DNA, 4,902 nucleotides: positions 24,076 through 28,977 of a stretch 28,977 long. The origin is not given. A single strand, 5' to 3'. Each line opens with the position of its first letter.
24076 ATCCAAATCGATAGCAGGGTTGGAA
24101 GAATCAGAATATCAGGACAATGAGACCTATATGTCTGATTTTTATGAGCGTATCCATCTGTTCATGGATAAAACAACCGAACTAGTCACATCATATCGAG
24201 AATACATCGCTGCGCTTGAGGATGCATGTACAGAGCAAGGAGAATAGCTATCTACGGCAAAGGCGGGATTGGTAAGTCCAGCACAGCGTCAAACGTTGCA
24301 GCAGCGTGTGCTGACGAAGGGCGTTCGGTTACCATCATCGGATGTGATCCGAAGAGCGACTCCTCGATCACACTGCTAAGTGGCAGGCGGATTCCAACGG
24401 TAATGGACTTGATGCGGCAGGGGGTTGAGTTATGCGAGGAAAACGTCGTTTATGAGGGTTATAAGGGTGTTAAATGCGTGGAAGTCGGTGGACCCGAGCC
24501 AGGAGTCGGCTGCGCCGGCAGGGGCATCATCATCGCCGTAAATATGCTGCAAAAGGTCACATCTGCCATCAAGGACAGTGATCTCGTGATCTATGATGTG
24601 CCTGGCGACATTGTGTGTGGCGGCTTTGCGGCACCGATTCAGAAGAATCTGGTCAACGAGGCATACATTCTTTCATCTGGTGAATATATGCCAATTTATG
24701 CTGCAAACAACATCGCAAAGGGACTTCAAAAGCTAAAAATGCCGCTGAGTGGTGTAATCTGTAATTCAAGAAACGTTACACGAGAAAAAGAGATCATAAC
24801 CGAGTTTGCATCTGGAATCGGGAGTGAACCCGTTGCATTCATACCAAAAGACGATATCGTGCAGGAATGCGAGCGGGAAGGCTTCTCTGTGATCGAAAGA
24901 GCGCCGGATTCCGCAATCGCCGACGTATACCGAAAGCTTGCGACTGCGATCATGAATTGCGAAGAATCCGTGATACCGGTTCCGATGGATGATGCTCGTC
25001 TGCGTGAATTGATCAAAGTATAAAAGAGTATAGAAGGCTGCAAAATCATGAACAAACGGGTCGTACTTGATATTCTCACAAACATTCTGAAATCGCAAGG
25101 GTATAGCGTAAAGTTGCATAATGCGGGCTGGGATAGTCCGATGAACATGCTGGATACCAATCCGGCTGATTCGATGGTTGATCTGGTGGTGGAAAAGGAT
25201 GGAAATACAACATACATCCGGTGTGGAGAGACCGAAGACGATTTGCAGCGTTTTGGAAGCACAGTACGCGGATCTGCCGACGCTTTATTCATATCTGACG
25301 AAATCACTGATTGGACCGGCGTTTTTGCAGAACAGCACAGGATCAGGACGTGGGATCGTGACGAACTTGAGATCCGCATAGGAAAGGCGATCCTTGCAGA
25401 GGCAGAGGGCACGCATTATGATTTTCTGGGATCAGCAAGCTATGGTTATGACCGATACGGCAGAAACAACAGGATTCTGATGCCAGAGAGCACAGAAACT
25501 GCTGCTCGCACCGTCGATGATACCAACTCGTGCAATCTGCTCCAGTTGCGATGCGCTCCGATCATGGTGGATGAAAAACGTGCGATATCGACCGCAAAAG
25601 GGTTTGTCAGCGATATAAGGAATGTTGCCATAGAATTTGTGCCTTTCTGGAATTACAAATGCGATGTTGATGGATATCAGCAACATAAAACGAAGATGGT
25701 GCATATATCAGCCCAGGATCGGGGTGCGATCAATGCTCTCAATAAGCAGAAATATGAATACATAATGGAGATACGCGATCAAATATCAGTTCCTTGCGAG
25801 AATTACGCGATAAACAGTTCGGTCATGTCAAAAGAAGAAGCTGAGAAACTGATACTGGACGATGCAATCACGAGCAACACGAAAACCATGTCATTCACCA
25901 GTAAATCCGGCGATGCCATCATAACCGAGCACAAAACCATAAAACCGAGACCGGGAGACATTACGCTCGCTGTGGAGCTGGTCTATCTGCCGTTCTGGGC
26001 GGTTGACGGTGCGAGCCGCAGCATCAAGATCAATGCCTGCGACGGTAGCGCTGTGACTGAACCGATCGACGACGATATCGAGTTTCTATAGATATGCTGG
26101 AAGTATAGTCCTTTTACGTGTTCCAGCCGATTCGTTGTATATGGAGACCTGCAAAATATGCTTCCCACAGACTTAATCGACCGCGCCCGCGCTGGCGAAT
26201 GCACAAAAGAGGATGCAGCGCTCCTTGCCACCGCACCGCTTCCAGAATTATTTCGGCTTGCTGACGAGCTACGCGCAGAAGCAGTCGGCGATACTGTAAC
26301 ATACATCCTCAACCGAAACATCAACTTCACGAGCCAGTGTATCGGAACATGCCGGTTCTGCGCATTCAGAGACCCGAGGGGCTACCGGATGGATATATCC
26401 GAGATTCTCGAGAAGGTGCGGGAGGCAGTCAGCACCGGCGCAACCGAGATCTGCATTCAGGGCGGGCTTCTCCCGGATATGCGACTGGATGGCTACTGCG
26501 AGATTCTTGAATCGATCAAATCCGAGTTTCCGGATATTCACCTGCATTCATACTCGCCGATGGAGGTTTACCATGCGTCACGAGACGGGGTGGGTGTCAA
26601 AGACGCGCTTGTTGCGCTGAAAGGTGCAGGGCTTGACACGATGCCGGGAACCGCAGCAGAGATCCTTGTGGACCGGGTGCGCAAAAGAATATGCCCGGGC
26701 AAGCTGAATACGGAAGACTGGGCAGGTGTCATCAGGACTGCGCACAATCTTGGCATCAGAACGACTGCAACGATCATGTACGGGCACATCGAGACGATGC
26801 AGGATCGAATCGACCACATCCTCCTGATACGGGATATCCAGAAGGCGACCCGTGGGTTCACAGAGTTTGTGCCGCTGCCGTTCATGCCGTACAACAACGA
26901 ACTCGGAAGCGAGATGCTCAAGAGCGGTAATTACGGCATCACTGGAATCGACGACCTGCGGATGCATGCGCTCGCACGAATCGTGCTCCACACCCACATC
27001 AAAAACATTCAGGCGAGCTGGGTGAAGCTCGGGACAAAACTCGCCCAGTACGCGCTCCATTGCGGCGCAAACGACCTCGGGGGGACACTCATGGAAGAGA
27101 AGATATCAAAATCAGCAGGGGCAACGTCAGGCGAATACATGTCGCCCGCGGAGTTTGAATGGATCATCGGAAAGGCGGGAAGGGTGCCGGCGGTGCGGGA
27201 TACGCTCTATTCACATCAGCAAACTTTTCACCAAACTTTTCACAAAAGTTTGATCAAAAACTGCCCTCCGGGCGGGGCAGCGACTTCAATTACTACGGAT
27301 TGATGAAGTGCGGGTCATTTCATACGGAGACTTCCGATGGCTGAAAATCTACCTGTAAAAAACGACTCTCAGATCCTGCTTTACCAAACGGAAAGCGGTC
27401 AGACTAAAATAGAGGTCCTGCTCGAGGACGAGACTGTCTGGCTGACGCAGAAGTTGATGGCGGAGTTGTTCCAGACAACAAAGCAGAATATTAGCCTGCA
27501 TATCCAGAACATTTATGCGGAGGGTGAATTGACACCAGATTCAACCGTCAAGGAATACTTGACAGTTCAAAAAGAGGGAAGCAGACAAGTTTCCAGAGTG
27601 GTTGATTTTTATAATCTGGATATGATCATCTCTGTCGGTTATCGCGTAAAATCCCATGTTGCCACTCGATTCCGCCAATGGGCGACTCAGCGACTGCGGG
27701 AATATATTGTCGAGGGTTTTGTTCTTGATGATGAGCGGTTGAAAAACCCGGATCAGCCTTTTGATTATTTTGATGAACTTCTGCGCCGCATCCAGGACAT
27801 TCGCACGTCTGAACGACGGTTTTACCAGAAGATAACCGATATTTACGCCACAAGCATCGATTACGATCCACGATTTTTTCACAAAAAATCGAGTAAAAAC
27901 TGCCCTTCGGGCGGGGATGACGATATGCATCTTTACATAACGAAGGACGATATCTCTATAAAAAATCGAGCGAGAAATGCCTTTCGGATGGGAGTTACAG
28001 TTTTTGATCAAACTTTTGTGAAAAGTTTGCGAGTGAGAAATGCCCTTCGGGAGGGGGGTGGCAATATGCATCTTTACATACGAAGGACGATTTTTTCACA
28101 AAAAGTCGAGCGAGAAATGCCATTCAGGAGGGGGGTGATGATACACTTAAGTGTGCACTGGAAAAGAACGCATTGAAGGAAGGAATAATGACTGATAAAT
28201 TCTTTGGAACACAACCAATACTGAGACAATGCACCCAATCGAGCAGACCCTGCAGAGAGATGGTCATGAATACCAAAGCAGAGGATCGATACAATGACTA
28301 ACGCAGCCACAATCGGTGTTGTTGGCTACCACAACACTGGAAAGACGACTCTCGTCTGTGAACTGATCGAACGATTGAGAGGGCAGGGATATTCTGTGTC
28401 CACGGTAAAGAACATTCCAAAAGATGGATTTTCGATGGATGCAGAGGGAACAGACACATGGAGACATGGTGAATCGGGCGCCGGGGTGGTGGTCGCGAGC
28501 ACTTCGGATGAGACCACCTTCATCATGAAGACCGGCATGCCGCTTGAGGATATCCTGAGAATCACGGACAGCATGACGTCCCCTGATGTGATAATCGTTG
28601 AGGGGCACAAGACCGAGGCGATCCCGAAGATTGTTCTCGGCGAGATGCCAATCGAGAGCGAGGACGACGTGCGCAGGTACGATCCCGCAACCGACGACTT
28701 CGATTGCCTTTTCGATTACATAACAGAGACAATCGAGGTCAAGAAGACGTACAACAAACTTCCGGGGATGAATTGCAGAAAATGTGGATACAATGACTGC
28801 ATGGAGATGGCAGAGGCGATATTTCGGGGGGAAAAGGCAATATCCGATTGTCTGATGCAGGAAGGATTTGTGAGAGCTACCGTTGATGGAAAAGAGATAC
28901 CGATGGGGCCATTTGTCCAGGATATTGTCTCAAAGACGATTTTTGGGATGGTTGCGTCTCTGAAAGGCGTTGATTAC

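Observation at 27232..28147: Two-hairpin repeat family with compensatory stem changes between cofH and mobB (candidate undescribed REP/cassette-type system)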

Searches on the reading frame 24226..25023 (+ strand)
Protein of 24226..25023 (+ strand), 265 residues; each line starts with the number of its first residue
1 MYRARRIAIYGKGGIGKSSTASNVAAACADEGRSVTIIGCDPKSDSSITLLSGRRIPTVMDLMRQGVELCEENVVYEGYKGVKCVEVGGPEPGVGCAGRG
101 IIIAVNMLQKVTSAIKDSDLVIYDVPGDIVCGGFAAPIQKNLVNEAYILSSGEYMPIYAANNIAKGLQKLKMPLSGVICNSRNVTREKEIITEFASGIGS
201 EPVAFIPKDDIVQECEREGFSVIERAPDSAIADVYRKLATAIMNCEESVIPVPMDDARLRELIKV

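Call 5: search_protein_families(library=pfam, proteins=[window:24226-25023:+])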
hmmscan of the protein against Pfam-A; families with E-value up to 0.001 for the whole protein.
window:24226-25023:+ (265 aa): 7 families
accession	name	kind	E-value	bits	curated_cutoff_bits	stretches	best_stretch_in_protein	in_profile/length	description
PF00142.24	Fer4_NifH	-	1.4e-89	300.6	25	1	5-263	1-265/271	4Fe-4S iron sulfur cluster binding proteins, NifH/frxC family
PF10609.15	ParA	-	4.7e-10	39.7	27.1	1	10-242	10-245/246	NUBPL iron-transfer P-loop NTPase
PF01656.29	CbiA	-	1.5e-08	35.1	25.4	1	8-219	3-122/125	CobQ/CobB/MinD/ParA nucleotide binding domain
PF02374.21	ArsA_ATPase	-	4.5e-06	26.5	24.3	1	6-43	3-40/305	Anion-transporting ATPase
PF13614.12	AAA_31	-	7.4e-06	26.5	27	1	7-63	4-63/177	AAA domain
PF13479.12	AAA_24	-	0.00016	22.1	27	1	4-73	2-62/195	AAA domain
PF03308.22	MeaB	-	0.00018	21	23.1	1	3-47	32-76/273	Methylmalonyl Co-A mutase-associated GTPase MeaB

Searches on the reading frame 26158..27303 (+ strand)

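Call 5: search_protein_families(library=pfam, proteins=[window:26158-27303:+])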
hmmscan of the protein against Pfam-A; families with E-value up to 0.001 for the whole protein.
window:26158-27303:+ (381 aa): 2 families
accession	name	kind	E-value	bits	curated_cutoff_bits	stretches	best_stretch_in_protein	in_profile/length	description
PF19288.4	CofH_C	-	4e-22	78.8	27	1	232-356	2-121/125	CofH/MqnC C-terminal region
PF04055.27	Radical_SAM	-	6.6e-20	72.4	29.5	1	55-223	1-165/166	Radical SAM superfamily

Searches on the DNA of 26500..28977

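Call 4: search_rna_families(source=window, start=26500, end=28977, threshold=evalue, max_evalue=1)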
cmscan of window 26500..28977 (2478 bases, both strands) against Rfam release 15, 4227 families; matches with E-value up to 1: 0.
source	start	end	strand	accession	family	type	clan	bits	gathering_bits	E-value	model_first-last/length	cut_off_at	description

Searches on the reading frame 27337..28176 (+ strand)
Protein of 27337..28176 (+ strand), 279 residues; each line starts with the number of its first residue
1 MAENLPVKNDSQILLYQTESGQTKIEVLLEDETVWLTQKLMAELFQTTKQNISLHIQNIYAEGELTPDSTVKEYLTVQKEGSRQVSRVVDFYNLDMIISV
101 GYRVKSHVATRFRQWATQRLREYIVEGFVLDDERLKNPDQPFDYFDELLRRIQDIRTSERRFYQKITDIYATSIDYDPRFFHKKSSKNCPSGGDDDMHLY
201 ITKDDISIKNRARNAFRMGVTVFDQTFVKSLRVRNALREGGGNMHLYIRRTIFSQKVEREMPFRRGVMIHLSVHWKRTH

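Call 5: search_protein_families(library=pfam, proteins=[window:27337-28176:+])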
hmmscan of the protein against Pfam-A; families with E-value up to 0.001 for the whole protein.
window:27337-28176:+ (279 aa): 1 family
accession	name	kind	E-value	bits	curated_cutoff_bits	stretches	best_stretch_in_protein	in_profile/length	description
PF13310.11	Virulence_RhuM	-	2.5e-53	181.4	33.7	1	69-179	1-111/252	Virulence protein RhuM family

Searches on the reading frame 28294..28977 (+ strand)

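Call 5: search_protein_families(library=pfam, proteins=[window:28294-28977:+])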
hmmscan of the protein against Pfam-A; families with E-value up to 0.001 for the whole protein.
window:28294-28977:+ (228 aa): 2 families
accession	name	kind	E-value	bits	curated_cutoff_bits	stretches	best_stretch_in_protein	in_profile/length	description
PF03205.20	MobB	-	9.1e-27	94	26.6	1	7-121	2-115/133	Molybdopterin guanine dinucleotide synthesis protein B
PF04060.18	FeS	-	3.6e-14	52.6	23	1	156-187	1-32/33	Putative Fe-S cluster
